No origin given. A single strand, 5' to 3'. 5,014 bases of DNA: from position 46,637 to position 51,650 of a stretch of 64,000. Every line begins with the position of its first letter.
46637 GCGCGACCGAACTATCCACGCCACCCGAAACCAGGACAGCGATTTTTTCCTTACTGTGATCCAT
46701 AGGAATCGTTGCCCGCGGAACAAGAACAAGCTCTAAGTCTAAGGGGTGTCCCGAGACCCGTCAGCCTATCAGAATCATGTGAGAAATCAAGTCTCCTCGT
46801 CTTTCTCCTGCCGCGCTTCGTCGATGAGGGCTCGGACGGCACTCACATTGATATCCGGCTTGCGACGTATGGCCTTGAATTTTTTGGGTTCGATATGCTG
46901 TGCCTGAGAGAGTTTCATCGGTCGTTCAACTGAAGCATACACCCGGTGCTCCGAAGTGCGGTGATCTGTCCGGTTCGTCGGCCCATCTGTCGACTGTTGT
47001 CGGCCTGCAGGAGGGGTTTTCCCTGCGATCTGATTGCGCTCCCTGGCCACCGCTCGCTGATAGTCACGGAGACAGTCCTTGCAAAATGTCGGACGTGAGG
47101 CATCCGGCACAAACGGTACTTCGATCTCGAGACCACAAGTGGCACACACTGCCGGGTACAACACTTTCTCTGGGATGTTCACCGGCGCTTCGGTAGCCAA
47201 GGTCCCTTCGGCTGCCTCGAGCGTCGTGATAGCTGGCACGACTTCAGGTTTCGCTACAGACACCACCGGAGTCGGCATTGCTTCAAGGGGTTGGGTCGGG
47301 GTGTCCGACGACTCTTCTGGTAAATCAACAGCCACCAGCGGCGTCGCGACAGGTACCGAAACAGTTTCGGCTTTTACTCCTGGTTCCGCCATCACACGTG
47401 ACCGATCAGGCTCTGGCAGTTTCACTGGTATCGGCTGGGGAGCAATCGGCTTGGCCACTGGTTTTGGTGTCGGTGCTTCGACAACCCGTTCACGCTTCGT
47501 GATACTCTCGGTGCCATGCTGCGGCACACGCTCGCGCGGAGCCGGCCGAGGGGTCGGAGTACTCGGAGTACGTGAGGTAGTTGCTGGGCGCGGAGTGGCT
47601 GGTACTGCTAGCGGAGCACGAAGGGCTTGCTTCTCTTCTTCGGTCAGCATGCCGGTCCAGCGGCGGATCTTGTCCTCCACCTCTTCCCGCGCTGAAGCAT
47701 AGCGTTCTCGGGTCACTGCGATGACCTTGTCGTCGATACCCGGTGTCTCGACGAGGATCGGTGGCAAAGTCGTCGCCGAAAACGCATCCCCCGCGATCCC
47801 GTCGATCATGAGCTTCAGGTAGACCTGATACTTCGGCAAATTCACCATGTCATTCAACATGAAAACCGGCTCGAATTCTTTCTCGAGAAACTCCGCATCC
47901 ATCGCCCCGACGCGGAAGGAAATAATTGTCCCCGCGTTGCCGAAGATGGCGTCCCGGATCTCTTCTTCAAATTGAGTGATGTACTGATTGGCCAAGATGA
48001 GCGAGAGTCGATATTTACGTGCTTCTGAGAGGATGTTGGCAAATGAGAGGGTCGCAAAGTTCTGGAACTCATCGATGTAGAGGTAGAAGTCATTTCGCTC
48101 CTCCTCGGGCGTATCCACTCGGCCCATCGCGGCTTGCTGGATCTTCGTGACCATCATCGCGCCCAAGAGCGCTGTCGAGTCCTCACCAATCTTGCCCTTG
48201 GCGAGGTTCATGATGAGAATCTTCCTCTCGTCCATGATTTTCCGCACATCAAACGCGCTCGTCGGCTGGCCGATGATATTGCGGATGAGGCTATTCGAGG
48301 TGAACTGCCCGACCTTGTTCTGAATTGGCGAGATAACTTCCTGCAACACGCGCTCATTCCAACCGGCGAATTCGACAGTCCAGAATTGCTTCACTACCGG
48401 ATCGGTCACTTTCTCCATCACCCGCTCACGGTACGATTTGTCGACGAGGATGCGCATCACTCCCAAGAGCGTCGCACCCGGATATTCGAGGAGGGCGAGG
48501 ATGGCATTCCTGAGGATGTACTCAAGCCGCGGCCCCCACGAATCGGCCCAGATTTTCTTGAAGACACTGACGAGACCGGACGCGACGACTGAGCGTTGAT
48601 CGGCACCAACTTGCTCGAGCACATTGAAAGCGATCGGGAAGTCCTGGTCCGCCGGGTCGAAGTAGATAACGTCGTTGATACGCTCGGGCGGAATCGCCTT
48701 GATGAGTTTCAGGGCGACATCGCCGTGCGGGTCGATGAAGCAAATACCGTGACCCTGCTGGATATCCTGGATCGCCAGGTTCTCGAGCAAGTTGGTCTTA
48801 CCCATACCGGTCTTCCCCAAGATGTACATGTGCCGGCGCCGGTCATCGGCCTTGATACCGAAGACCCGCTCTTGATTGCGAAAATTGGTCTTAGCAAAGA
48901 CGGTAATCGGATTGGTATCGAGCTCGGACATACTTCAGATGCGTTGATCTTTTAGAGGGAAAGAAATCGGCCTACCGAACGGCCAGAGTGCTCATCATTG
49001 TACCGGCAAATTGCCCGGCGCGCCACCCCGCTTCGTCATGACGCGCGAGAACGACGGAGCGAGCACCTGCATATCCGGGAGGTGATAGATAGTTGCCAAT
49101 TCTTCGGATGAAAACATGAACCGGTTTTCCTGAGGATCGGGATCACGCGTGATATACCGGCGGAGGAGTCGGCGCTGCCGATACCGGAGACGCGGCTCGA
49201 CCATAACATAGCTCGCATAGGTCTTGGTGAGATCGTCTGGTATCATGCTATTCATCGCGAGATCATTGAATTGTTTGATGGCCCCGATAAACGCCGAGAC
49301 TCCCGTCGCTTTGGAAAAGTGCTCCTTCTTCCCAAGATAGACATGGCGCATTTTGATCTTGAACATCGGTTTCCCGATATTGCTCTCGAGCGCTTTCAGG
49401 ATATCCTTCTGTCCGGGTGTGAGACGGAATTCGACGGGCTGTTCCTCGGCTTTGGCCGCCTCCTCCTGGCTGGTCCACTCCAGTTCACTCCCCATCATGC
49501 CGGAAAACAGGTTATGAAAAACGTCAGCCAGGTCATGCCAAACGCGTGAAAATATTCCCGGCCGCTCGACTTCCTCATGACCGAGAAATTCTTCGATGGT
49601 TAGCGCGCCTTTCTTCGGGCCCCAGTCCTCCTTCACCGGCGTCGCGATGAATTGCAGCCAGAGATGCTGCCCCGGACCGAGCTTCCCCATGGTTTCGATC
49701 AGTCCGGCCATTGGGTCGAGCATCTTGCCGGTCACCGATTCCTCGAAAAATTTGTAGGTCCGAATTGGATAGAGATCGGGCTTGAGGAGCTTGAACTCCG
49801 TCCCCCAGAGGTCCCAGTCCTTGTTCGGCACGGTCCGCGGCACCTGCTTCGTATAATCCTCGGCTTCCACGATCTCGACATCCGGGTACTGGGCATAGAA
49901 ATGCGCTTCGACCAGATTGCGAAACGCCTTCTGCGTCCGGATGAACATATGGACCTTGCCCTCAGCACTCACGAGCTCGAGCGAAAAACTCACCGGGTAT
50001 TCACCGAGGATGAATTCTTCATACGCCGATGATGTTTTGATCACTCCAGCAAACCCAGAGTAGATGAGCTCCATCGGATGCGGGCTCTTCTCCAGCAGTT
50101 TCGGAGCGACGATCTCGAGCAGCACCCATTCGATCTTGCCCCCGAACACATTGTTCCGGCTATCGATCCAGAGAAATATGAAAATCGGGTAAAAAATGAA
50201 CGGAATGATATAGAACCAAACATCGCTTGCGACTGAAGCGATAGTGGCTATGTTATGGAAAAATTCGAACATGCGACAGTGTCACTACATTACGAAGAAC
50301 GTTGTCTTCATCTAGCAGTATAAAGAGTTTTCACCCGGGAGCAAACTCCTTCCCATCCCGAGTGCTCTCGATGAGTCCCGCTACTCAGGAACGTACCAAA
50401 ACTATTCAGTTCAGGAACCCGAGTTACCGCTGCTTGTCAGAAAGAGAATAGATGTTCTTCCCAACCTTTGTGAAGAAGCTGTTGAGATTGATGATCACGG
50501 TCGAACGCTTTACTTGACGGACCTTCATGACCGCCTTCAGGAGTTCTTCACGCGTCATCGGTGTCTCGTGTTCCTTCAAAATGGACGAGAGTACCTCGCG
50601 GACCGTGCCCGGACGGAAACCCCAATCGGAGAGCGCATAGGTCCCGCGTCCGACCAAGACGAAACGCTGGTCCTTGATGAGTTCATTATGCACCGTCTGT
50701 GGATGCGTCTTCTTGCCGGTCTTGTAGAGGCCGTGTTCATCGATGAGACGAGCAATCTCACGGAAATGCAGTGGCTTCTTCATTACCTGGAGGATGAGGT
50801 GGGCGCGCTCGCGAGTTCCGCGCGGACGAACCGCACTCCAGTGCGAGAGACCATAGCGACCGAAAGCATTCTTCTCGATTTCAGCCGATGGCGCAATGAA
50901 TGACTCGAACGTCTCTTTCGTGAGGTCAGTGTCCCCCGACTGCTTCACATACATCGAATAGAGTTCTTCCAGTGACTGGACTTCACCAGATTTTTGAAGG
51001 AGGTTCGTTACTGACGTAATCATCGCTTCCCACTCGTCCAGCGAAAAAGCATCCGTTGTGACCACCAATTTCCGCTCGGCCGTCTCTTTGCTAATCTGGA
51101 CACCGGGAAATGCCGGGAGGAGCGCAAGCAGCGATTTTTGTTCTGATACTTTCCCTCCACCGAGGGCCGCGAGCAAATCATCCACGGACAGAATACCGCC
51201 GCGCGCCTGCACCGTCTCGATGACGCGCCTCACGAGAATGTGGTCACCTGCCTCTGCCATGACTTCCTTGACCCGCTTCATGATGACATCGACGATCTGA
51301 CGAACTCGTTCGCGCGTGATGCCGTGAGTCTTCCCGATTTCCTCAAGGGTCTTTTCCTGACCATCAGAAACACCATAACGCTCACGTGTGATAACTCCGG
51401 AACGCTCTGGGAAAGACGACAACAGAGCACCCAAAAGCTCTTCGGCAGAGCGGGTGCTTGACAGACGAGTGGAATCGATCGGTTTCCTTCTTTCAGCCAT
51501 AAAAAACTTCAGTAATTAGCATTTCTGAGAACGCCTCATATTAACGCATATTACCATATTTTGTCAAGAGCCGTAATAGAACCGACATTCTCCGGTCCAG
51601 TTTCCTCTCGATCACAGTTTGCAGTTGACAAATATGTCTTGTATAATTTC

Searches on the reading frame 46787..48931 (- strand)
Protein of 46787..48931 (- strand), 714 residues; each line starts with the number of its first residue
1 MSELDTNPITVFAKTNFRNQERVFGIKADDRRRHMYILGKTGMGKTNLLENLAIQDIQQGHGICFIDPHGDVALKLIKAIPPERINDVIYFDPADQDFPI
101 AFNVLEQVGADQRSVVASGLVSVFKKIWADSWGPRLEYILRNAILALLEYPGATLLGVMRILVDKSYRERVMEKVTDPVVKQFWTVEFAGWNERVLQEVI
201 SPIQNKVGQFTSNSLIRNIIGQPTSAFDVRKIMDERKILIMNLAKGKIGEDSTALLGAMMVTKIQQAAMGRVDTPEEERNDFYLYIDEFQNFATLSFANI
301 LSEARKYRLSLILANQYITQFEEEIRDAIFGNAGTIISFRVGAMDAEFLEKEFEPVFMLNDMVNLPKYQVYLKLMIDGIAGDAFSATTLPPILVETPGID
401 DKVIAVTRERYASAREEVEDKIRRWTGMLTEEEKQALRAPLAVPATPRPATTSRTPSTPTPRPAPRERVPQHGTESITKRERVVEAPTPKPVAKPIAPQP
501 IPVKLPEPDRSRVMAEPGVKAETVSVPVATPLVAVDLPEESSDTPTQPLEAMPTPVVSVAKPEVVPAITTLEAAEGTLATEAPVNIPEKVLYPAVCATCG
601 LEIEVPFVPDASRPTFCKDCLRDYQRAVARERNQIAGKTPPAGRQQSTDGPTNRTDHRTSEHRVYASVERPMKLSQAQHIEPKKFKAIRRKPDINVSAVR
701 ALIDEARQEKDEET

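Call 36: search_protein_families(library=pfam, max_evalue=0.0001, proteins=[window:46787-48931:-])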
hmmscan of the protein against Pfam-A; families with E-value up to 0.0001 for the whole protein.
window:46787-48931:- (714 aa): 5 families
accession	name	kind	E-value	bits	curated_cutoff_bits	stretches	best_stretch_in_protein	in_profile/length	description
PF23477.1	zf_Tbcl_2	-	9.1e-11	41.7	27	1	591-622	3-34/37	Probable treble clef zinc finger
PF10412.15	TrwB_AAD_bind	-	2.5e-08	33.7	20.5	1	29-323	12-288/387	Type IV secretion-system coupling protein DNA-binding domain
PF12696.13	TraG-D_C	-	1.3e-06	28.7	22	1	282-349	2-72/126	TraM recognition site of TraD and TraG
PF01935.23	DUF87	-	1.1e-05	26.2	23.2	1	32-71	23-63/220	Helicase HerA, central domain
PF02534.20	T4SS-DNA_transf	-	3.3e-05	23.4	20.1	0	213-324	239-347/468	Type IV secretory system Conjugative DNA transfer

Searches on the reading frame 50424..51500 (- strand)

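Call 37: search_protein_families(library=pfam, max_evalue=0.0001, proteins=[window:50424-51500:-])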
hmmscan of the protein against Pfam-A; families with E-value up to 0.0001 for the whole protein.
window:50424-51500:- (358 aa): 2 families
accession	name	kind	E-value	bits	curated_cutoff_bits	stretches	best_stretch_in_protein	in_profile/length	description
PF05066.19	HARE-HTH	-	1.5e-16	61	25.9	1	231-293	5-71/71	HB1, ASXL, restriction endonuclease HTH domain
PF04545.22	Sigma70_r4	-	2.9e-09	36.8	24.1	1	28-79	3-50/50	Sigma-70, region 4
